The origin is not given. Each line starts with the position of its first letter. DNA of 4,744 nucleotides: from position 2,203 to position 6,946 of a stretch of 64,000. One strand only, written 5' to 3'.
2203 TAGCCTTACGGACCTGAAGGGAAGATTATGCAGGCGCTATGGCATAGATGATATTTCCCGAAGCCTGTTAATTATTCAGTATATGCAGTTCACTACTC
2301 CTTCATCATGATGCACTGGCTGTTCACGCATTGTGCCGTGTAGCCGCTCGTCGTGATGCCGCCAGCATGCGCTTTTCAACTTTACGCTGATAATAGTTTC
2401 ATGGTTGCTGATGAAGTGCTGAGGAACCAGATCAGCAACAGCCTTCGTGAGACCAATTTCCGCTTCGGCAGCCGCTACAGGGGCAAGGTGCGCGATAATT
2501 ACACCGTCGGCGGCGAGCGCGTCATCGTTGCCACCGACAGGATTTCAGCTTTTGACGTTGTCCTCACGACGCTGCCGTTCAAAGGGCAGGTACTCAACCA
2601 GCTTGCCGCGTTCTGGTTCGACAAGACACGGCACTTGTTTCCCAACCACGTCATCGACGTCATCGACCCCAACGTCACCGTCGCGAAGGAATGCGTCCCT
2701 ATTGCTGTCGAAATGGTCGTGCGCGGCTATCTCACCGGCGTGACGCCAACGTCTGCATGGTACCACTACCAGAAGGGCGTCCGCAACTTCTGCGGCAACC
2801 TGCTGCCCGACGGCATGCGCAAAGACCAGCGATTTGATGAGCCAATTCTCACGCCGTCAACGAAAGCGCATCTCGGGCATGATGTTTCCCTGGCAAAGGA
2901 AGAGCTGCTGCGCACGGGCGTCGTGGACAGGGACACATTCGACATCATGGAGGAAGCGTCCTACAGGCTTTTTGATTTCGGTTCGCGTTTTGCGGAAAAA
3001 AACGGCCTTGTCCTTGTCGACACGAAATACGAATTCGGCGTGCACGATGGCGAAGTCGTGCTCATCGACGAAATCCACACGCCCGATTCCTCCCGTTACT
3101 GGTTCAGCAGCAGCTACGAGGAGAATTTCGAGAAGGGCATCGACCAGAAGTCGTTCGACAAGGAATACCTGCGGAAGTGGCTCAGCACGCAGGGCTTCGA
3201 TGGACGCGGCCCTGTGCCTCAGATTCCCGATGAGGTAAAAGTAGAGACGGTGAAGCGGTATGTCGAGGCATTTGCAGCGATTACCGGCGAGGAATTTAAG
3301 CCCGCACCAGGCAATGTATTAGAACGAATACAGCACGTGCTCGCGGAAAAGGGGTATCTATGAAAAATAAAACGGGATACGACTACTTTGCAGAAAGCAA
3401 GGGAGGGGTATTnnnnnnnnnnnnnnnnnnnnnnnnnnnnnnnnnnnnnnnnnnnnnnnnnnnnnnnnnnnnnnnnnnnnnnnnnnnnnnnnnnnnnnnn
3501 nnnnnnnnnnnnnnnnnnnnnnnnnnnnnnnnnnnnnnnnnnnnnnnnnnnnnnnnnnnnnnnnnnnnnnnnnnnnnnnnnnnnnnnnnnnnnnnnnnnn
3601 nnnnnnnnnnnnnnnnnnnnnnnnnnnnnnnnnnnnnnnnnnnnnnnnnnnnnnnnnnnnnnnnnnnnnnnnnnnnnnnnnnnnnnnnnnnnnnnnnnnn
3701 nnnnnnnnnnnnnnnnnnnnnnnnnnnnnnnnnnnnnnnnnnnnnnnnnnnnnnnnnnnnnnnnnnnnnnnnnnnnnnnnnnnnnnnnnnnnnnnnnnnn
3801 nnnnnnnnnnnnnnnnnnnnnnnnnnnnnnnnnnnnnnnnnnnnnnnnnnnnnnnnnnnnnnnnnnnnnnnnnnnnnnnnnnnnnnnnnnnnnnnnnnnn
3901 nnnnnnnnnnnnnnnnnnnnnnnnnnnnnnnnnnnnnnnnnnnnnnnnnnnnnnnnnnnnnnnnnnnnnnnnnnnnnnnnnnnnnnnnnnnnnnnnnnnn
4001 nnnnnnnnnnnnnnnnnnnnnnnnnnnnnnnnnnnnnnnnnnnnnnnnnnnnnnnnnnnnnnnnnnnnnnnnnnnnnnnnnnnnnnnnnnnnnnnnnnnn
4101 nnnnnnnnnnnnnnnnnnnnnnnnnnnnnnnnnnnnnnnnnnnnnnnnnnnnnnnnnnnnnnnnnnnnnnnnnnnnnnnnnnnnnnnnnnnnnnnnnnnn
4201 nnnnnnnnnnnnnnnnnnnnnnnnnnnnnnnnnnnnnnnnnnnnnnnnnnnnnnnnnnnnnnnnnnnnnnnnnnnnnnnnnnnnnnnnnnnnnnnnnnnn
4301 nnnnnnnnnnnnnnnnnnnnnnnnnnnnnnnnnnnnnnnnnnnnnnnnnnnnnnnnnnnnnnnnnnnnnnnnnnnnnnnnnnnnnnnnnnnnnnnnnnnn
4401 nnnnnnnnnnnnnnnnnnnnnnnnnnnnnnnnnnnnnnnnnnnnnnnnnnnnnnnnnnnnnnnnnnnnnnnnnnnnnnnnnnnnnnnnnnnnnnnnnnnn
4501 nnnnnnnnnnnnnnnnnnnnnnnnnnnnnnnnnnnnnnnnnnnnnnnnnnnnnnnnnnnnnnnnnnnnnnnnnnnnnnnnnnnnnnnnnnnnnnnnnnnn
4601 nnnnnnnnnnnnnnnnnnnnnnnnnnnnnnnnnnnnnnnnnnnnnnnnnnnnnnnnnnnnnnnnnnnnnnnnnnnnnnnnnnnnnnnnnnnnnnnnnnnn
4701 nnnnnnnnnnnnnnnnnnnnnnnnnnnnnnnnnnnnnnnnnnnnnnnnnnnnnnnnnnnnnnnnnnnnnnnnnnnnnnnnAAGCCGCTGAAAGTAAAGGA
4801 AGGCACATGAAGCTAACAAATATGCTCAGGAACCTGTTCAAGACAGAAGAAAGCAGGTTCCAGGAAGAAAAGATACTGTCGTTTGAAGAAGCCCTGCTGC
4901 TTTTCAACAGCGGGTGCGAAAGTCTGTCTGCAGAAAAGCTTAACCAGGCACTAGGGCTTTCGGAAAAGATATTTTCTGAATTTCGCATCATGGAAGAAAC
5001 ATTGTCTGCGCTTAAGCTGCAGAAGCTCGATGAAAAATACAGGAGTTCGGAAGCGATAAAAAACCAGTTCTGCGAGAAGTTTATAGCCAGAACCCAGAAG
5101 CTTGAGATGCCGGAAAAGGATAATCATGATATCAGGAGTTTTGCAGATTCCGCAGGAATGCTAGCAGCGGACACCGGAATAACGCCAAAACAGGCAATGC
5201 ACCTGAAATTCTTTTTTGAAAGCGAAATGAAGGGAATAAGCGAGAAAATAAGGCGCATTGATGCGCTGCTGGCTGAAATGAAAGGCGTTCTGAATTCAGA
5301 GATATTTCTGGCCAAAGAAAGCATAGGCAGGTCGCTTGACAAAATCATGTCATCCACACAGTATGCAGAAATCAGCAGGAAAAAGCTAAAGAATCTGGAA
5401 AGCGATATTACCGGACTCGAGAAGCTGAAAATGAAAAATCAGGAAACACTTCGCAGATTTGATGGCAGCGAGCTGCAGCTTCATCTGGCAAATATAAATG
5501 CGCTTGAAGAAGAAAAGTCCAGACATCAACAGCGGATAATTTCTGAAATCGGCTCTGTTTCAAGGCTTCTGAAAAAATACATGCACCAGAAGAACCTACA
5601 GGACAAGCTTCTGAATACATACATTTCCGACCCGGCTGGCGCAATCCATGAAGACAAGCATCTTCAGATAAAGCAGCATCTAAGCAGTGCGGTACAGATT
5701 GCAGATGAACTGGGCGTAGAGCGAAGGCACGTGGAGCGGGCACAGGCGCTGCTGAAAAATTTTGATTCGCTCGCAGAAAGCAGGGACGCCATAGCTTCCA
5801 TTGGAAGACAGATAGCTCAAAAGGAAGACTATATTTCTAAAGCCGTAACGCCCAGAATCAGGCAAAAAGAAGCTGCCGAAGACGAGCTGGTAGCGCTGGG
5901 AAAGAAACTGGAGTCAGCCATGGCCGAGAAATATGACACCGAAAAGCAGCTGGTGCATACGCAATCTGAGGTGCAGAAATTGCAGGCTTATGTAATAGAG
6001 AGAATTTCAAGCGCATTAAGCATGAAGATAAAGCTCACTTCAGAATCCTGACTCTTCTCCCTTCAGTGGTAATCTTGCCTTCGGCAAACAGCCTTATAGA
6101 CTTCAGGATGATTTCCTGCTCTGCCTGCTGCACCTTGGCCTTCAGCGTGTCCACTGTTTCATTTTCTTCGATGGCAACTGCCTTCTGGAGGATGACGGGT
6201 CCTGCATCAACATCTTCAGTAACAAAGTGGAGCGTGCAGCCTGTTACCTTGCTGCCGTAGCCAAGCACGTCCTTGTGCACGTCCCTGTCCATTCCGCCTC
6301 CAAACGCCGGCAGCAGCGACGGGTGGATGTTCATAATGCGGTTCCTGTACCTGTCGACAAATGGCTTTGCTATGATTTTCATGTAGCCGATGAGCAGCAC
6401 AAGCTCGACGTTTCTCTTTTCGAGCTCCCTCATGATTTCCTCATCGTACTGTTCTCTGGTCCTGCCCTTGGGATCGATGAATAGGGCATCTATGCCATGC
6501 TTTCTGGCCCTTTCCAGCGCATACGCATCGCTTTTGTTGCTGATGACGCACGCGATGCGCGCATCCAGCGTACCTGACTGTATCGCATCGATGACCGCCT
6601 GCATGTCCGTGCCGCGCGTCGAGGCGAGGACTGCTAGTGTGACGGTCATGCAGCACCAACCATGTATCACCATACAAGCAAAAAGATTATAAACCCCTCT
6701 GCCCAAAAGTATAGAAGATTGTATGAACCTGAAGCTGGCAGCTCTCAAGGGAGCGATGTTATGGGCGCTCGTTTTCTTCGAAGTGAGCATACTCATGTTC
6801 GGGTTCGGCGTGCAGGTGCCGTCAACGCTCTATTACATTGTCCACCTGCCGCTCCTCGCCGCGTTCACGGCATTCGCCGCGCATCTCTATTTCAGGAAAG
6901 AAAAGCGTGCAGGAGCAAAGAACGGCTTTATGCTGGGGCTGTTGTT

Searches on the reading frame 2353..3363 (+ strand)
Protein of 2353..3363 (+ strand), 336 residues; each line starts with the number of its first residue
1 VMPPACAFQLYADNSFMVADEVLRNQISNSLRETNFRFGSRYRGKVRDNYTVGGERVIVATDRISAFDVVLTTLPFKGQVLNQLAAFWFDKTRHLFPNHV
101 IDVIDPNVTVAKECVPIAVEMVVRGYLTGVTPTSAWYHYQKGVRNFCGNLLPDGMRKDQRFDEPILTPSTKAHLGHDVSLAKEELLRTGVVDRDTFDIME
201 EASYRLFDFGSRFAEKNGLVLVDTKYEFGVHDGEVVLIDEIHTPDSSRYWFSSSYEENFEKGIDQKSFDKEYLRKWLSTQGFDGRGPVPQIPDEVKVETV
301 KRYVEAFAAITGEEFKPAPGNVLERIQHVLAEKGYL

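Call 31: search_protein_families(library=pfam, proteins=[window:2353-3363:+], max_evalue=0.001)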
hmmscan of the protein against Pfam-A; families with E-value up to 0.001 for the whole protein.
window:2353-3363:+ (336 aa): 1 family
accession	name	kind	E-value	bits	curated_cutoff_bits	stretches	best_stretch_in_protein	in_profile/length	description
PF01259.24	SAICAR_synt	-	7.2e-67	226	20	1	42-279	3-221/233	SAICAR synthetase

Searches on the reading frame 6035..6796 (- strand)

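Call 31: search_protein_families(library=pfam, proteins=[window:6035-6796:-], max_evalue=0.001)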
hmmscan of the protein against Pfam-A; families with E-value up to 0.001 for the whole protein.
window:6035-6796:- (253 aa): 1 family
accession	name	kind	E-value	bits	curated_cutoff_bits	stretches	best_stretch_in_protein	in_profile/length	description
PF00551.24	Formyl_trans_N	-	1.3e-49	168.8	26.1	1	54-232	3-179/181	Formyl transferase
